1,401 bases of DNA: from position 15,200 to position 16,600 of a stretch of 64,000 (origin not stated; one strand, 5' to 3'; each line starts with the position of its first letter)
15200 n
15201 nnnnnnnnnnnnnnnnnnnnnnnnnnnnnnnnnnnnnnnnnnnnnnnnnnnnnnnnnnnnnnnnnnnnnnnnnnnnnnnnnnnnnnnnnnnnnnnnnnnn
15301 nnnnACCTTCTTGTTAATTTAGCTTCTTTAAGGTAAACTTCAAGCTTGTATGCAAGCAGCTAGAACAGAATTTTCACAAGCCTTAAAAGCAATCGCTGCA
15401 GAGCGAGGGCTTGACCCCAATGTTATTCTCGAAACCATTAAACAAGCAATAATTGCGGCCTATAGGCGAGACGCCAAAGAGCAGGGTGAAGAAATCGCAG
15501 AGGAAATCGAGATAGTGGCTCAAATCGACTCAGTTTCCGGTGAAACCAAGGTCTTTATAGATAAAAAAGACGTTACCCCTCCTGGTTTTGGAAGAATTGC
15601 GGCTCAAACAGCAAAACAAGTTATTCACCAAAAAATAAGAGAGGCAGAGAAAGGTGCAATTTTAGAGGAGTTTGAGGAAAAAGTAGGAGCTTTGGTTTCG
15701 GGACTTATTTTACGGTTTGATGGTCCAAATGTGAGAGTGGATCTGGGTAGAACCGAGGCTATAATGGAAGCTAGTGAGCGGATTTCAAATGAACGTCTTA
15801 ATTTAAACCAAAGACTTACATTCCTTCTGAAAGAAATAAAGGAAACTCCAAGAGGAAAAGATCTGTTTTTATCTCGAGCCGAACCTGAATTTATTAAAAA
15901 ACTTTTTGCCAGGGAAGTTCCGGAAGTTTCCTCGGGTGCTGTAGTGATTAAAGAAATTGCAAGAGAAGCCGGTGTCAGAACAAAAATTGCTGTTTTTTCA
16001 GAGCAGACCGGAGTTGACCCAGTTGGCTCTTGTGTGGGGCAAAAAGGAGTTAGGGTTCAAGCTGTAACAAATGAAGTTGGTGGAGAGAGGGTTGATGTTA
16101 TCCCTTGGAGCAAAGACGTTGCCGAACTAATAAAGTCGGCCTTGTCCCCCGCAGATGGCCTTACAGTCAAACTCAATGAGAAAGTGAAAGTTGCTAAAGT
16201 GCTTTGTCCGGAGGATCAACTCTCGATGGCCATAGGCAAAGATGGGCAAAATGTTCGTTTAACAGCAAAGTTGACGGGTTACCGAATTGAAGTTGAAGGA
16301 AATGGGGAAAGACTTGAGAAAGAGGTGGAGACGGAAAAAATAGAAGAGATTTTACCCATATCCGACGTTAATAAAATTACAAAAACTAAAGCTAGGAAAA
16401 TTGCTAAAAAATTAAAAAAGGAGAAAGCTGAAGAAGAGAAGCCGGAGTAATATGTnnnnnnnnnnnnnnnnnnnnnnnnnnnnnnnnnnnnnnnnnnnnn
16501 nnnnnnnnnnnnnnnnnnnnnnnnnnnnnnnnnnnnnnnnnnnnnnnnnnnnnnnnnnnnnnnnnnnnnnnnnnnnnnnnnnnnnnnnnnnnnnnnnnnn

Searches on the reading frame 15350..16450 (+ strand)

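Call 9: search_protein_families(library=pfam, proteins=[window:15350-16450:+], max_evalue=0.001)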
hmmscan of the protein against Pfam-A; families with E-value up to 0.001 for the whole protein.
window:15350-16450:+ (366 aa): 4 families
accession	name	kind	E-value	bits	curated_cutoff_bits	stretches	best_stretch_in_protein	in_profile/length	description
PF13184.12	KH_5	-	2.5e-24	85.6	27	1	207-274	1-68/69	NusA-like KH domain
PF08529.16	NusA_N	-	1.3e-14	54.9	23.8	2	7-73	1-60/119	NusA N-terminal domain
PF23095.1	KH_NusA_C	-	1.9e-05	25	34.2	1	289-315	8-34/59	Transcription termination/antitermination protein NusA, KH domain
PF00013.35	KH_1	-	0.00027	21.1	21.5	0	283-319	3-38/66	KH domain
